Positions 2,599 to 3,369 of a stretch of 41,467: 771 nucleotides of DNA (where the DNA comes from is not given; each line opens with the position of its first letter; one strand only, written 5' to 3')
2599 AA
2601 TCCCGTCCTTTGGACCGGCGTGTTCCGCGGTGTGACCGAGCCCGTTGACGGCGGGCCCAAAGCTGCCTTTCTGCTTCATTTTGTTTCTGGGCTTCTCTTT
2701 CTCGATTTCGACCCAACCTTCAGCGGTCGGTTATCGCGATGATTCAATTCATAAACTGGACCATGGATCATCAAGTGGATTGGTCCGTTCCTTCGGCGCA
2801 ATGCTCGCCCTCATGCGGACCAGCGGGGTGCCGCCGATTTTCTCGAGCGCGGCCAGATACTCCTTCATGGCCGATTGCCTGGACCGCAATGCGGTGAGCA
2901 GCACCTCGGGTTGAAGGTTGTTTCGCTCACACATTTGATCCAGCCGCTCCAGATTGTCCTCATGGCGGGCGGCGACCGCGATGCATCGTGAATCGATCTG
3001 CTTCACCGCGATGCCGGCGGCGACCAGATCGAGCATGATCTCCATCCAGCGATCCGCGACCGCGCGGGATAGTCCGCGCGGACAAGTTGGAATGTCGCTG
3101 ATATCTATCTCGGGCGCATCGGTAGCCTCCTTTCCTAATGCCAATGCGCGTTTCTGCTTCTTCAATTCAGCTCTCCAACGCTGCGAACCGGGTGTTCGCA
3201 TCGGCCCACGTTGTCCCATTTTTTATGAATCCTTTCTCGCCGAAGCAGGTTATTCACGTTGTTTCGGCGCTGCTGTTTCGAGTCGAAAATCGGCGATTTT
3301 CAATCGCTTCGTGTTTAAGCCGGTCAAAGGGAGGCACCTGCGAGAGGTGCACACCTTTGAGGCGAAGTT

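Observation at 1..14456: Integrase-bounded element with a replication module and a small-terminase-like gene but no virion genes: a possible phage satellite in an Acidobacteria-like host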

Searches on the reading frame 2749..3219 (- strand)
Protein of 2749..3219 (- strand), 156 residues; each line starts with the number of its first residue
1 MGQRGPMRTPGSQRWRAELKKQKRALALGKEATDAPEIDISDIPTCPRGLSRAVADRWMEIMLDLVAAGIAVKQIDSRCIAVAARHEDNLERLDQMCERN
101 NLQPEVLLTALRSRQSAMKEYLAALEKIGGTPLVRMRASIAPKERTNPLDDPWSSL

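Call 8: search_protein_families(library=pfam, proteins=[window:2749-3219:-], max_evalue=0.01)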
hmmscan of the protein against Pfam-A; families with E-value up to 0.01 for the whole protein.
window:2749-3219:- (156 aa): 1 family
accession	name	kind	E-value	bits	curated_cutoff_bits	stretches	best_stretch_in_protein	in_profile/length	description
PF15796.10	KELK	-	0.0039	18.1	27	0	72-128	2-58/80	KELK-motif containing domain of MRCK Ser/Thr protein kinase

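Call 9: search_protein_families(library=phrogs, proteins=[window:2749-3219:-], max_evalue=0.01)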
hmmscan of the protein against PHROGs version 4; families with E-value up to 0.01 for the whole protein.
window:2749-3219:- (156 aa): 1 family
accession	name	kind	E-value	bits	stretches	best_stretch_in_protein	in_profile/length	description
phrog_83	-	head and packaging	8.5e-05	23.1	1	1-151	33-193/246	terminase small subunit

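Call 15: find_encoding_contigs(protein=window:2749-3219:-, flank=10000, max_places=6)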
Protein window:2749-3219:- (156 aa): no gene with exactly this product is on record in the collection.

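Call 24: search_protein_families(library=ncbifam, proteins=[window:2749-3219:-], max_evalue=0.01)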
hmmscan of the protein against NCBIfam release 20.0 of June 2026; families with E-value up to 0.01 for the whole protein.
window:2749-3219:- (156 aa): 0 families

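Call 25: find_homologous_proteins(query=window:2749-3219:-, max_evalue=0.001)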
Query window:2749-3219:- (156 aa): 13 proteins with E <= 0.001 among 333 candidates.
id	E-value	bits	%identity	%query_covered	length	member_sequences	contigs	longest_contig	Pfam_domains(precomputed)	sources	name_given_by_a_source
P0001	4.2e-96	337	100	100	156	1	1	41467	-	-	-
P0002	2.3e-64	234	69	100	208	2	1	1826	-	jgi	jgi:hypothetical protein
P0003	9.0e-58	212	63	100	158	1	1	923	-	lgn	-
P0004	5.2e-55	203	58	100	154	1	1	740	-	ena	-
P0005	1.8e-47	179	55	100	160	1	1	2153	-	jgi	-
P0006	2.3e-45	172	55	100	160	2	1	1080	-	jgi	-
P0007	1.9e-36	143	69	63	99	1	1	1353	-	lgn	-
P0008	4.3e-34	136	67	59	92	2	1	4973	-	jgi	-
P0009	1.3e-32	131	58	64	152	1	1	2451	-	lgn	-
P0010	2.8e-31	126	45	99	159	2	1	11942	-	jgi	jgi:hypothetical protein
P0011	4.0e-30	123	44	100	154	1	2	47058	-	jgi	jgi:hypothetical protein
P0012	7.0e-30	122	46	92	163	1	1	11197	-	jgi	jgi:hypothetical protein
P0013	1.6e-18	85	67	42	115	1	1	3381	-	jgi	jgi:hypothetical protein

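Call 26: find_encoding_contigs(protein=P0011, flank=10000, max_places=4)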
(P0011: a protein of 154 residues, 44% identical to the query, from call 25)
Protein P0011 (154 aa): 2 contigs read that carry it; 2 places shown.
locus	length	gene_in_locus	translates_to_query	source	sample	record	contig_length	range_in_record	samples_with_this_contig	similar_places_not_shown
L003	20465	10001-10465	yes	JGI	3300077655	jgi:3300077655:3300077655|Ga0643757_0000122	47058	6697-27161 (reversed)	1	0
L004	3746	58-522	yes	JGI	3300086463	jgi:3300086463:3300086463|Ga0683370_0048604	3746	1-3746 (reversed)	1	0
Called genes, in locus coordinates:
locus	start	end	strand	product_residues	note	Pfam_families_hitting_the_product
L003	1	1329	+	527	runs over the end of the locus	PF00072:Response_reg, PF00989:PAS, PF13188:PAS_8 (weak), PF13426:PAS_9, PF00512:HisKA, PF02518:HATPase_c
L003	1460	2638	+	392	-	PF00174:Oxidored_molyb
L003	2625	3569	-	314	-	PF04909:Amidohydro_2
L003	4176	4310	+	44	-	-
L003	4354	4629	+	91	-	-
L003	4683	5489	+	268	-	-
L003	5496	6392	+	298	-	PF13643:DUF4145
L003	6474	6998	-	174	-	-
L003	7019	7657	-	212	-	-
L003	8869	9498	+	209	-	-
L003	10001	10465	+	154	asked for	-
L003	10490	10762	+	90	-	-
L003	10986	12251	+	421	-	PF05065:Phage_capsid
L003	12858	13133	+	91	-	-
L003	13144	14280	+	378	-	PF13102:Phage_int_SAM_5 (weak), PF13495:Phage_int_SAM_4 (weak), PF00589:Phage_integrase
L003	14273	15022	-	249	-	-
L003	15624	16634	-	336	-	PF00135:COesterase (weak), PF20434:BD-FAE, PF07859:Abhydrolase_3, PF00326:Peptidase_S9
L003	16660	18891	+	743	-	-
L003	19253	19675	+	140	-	PF26563:Rv3660c_N (faint), PF00072:Response_reg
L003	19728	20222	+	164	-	PF02566:OsmC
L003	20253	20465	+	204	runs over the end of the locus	PF13577:SnoaL_4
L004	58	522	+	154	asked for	-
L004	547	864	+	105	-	-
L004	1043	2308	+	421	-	PF05065:Phage_capsid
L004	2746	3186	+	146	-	-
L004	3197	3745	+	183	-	?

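Call 27: find_encoding_contigs(protein=P0010, flank=10000, max_places=4)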
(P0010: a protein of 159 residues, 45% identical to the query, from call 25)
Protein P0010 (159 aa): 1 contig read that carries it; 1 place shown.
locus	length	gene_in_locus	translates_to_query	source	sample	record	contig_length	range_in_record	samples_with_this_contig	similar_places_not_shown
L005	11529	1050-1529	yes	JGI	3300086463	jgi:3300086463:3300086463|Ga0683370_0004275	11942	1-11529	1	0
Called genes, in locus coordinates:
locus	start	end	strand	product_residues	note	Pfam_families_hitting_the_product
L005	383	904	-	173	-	-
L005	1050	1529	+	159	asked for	-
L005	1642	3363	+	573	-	PF03354:TerL_ATPase, PF20441:TerL_nuclease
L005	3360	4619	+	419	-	PF04860:Phage_portal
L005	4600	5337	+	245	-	PF04586:Peptidase_S78 (weak)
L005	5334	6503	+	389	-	PF05065:Phage_capsid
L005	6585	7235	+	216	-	-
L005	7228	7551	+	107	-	PF05521:Phage_HCP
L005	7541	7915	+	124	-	PF11367:Tail_completion_gp17 (weak)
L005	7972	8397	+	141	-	PF16460:Phage_TTP_11 (faint)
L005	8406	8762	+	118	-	-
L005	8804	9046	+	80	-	-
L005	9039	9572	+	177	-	-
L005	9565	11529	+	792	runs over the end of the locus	?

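Call 28: find_encoding_contigs(protein=P0012, flank=10000, max_places=4)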
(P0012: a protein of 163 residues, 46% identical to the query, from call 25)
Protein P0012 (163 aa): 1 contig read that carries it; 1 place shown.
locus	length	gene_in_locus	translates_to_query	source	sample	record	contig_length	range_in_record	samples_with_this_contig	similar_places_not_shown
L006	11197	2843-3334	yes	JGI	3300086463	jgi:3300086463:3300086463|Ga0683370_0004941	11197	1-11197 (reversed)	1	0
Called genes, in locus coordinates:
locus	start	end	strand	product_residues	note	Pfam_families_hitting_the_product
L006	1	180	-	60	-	?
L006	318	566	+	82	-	-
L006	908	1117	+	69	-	-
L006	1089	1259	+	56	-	-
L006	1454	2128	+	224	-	PF01170:UPF0020 (faint), PF01555:N6_N4_Mtase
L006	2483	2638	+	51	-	-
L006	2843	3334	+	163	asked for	-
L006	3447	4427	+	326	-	PF03354:TerL_ATPase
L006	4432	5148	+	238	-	-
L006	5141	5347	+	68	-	-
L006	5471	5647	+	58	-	-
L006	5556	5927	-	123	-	-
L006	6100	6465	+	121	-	-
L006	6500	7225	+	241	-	-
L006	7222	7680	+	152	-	-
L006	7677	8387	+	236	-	-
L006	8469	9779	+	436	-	PF00772:DnaB, PF13481:AAA_25, PF03796:DnaB_C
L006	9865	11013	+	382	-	PF00589:Phage_integrase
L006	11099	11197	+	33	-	?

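Call 30: find_encoding_contigs(protein=P0008, flank=10000, max_places=4)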
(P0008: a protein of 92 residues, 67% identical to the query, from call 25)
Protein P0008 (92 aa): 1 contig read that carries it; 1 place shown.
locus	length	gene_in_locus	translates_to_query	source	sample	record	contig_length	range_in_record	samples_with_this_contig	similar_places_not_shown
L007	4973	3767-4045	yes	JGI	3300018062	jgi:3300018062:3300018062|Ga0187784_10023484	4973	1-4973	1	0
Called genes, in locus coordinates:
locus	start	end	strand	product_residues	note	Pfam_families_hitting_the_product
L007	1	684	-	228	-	?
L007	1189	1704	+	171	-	-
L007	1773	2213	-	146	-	-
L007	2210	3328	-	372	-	PF00486:Trans_reg_C, PF13191:AAA_16, PF13401:AAA_22 (weak)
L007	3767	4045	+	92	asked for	-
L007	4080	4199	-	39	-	-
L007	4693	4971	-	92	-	?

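Call 41: search_solved_structures(query=A1, max_evalue=10, show_alignments=2)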
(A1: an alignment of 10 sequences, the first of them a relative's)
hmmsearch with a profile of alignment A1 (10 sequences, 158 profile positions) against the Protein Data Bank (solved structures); distinct sequences matched with E-value up to 10: 7.
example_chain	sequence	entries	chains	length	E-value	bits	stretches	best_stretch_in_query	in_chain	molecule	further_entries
9wde_A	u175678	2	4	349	0.43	13.8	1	82-132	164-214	Processive diacylglycerol beta-glucosyltransferase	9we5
2yum_A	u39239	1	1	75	0.65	13.2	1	9-74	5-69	Zinc finger ZZ-type-containing protein 3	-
8s5f_A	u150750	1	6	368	0.78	12.9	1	14-94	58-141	ChlH from Chlorogloeopsis sp.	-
9rgv_A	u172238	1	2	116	2.3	11.4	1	108-152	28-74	sc-apCC3-CW1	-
9rgx_A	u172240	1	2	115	2.6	11.2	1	108-151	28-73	sc-apCC3-ACW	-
9rgz_A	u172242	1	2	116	4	10.6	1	111-155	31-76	sc-apCC3-CW-2NTT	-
9rgw_A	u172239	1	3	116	7.5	9.7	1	108-153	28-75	sc-apCC3-CW2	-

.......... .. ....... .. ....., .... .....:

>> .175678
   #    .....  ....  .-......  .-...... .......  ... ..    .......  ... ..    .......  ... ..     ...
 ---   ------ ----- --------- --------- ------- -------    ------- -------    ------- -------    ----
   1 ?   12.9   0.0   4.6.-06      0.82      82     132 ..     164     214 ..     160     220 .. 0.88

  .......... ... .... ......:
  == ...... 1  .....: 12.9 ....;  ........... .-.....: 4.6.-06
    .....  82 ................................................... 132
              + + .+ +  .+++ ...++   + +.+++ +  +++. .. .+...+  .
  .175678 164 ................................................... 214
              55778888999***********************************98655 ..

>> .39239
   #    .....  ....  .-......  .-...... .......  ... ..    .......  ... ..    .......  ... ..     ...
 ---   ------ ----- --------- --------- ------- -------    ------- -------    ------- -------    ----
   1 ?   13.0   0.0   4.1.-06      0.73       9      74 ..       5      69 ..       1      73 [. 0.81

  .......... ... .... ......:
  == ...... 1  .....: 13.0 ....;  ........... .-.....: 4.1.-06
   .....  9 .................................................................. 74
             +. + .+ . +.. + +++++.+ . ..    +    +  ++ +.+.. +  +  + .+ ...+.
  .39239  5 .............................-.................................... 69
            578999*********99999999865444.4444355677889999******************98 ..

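Call 43: find_related_loci(query=A1, collection=viral_contigs, flank=10000)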
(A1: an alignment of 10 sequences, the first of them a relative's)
Query A1 (156 aa) in viral_contigs; peptide patterns used: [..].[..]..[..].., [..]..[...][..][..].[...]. (x = any residue, [..] = any of these).
69 stretches matched a pattern; 5 encode a relative of the query (tblastn E <= 1e-3); 5 distinct loci.
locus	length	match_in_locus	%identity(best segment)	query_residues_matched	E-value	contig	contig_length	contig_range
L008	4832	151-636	54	1-156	2e-48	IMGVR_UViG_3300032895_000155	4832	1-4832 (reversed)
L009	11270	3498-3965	43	1-156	9e-38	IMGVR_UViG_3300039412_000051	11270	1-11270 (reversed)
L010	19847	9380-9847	43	1-156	9e-38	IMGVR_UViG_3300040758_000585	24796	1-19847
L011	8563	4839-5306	43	1-156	9e-38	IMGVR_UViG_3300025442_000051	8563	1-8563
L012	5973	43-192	52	107-156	6e-12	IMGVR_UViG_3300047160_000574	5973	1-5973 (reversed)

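Call 44: search_dna_similar(query=window:2749-3219:-, collection=phages, mode=protein, max_evalue=0.01)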
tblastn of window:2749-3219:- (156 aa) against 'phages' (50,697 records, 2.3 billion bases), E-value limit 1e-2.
No match.

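Call 48: search_protein_families(library=pfam, proteins=[L008:918-2756:+, L008:2753-4099:+, L010:9825-11564:+, L010:11561-12898:+, L012:143-1915:+, L012:1912-3243:+, L010:1670-4261:+, L010:7391-8380:-], max_evalue=0.0001)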
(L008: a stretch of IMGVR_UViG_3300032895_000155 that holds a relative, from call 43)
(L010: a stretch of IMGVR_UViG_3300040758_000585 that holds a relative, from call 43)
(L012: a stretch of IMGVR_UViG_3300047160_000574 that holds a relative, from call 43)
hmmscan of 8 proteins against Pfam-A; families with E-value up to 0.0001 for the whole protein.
L008:918-2756:+ (612 aa): 2 families
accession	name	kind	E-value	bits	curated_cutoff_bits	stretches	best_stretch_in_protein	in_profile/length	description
PF20441.4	TerL_nuclease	-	1e-40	140.2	24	1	321-598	18-283/286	Terminase large subunit, endonuclease domain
PF03354.21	TerL_ATPase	-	1.3e-34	119.9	23.7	1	114-286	1-176/178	Terminase large subunit, ATPase domain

L008:2753-4099:+ (448 aa): 1 family
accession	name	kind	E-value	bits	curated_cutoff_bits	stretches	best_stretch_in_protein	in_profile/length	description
PF04860.17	Phage_portal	-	2e-82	277.4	39.1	1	68-401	1-319/321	Phage portal protein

L010:9825-11564:+ (579 aa): 2 families
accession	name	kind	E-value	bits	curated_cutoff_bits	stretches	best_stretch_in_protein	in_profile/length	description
PF20441.4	TerL_nuclease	-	1.4e-48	166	24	1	295-566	16-284/286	Terminase large subunit, endonuclease domain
PF03354.21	TerL_ATPase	-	2.5e-34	119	23.7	1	90-262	1-176/178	Terminase large subunit, ATPase domain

L010:11561-12898:+ (445 aa): 1 family
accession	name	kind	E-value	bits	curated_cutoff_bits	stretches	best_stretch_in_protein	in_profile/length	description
PF04860.17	Phage_portal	-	3.2e-76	257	39.1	1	66-400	3-320/321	Phage portal protein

L012:143-1915:+ (590 aa): 2 families
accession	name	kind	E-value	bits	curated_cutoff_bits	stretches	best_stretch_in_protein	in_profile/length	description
PF20441.4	TerL_nuclease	-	3.8e-49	167.8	24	1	303-576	17-279/286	Terminase large subunit, endonuclease domain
PF03354.21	TerL_ATPase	-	3e-32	112.2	23.7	1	97-269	1-176/178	Terminase large subunit, ATPase domain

L012:1912-3243:+ (443 aa): 1 family
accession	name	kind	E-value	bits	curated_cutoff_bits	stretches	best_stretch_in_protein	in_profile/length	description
PF04860.17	Phage_portal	-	1.7e-71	241.4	39.1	1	63-398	1-319/321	Phage portal protein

L010:1670-4261:+ (863 aa): 1 family
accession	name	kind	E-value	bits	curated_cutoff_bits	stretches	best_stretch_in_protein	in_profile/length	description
PF01555.25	N6_N4_Mtase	-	3.1e-13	50.7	26.7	1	498-834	2-216/221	DNA methylase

L010:7391-8380:- (329 aa): 0 families

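Call 53: find_encoding_contigs(protein=P0002, flank=5000, max_places=3)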
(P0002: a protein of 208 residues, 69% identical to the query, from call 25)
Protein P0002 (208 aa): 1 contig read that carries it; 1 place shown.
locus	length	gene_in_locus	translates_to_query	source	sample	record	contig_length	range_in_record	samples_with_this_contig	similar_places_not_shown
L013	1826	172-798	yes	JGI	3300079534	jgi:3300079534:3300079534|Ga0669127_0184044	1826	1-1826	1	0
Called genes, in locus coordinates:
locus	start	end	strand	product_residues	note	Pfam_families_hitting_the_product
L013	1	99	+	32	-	?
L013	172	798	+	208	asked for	-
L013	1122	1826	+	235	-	?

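Call 54: find_encoding_contigs(protein=P0009, flank=5000, max_places=3)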
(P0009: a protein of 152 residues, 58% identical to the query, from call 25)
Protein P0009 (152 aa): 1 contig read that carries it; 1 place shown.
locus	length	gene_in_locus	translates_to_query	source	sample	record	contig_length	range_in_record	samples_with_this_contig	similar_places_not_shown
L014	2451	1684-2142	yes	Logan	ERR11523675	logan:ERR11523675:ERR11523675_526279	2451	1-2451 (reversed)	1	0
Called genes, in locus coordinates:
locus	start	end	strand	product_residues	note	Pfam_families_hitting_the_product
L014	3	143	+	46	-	?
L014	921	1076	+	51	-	-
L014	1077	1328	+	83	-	PF24043:DUF7352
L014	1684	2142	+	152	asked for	-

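Call 55: find_encoding_contigs(protein=P0005, flank=5000, max_places=3)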
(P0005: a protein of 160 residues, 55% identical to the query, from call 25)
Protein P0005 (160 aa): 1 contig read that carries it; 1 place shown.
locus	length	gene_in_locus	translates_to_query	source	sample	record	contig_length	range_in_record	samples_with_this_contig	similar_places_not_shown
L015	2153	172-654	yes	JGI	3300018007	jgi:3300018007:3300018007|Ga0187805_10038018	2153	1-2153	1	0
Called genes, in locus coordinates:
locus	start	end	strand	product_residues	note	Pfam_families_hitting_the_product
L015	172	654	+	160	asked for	-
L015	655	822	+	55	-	-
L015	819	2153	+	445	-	?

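Call 57: predict_structure(alignment_id=A1)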
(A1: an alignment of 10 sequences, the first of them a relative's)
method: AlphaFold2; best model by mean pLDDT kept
length: 156 residues; sequences in the alignment: 10
mean_pLDDT: 73.8   pTM: 0.57
mean pLDDT of the five models: 73.8, 71.6, 71.0, 70.5, 67.8
residues with pLDDT >= 90: 15; 70-90: 87; 50-70: 32; < 50: 22
segments of 3 or more residues with pLDDT < 50: 1-3, 29-36, 141-147
pLDDT, mean of each block of 10 residues (from residue 1): 52 71 55 48 80 90 83 82 91 86 87 89 86 72 48 53
secondary structure, 60 per line:
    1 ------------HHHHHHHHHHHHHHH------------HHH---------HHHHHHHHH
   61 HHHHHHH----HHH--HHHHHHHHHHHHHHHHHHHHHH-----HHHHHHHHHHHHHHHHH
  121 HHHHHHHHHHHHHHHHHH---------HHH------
elements in order: H13-27 H52-67 H77-98 H104-138

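Call 62: fold_search(model_id=the predicted structure, library=pdb)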
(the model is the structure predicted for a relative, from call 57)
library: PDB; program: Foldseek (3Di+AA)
matches with E <= 10: 137; with E <= 0.001: 0
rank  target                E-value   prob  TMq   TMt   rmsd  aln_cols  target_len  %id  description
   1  2f1m_D                1.4e+00  0.23  0.20  0.15  10.0        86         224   15  Conformational flexibility in the multidrug efflux system protein AcrA (released 2006-03-21)
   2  9j3d_D                1.5e+00  0.18  0.21  0.12  11.7        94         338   12  Cryo-EM structure of TMexCD1-TOprJ1 (released 2025-08-13)
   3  9v53_A1               1.7e+00  0.16  0.20  0.11  10.3        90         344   14  Structure of TolC, YbjP, and AcrABZ complex (released 2025-11-05)
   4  9hlx_A                1.8e+00  0.60  0.36  0.06   6.1        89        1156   10  Structure of Ba1Cas12a3 binary complex (released 2025-12-17)
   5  6dkm_A                1.8e+00  0.18  0.18  0.35   8.3        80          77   15  DHD131 (released 2018-12-19)
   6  9tg4_E                1.9e+00  0.18  0.20  0.11   9.4        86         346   15  Structure of the YbjP lipoprotein bound to the AcrABZ-TolC efflux pump (released 2026-04-08)
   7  2f1m_A                2.1e+00  0.18  0.20  0.15  10.0        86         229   15  Conformational flexibility in the multidrug efflux system protein AcrA (released 2006-03-21)
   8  2f1m_C                2.1e+00  0.16  0.20  0.14  10.1        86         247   15  Conformational flexibility in the multidrug efflux system protein AcrA (released 2006-03-21)
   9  9tg4_H                2.1e+00  0.15  0.20  0.11  10.2        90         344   14  Structure of the YbjP lipoprotein bound to the AcrABZ-TolC efflux pump (released 2026-04-08)
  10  6kgo                  2.1e+00  0.15  0.31  0.08  20.6       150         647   15  LSD1-S2157 five-membered ring adduct model (released 2020-03-25)
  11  6dkm_G                2.3e+00  0.15  0.17  0.35   8.1        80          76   15  DHD131 (released 2018-12-19)
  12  9a2v_MODEL_1_A        2.4e+00  0.15  0.20  0.10  10.1        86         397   15  Model of E. coli AcrA by in-cell photo-crosslinking MS and deep learning (released 2023-02-24)
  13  5iud_A                2.6e+00  0.41  0.23  0.05   4.8        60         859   18  Human DNA polymerase alpha in binary complex with a DNA:DNA template-primer (released 2016-04-13)
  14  4q5v_A                2.6e+00  0.33  0.23  0.05   4.7        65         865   18  Crystal structure of the catalytic core of human DNA polymerase alpha in ternary complex with an RNA-primed DNA templa (released 2014-11-26)
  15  5ng5_A                2.6e+00  0.16  0.22  0.12   9.9        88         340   15  multi-drug efflux; membrane transport; RND superfamily; Drug resistance (released 2017-04-19)
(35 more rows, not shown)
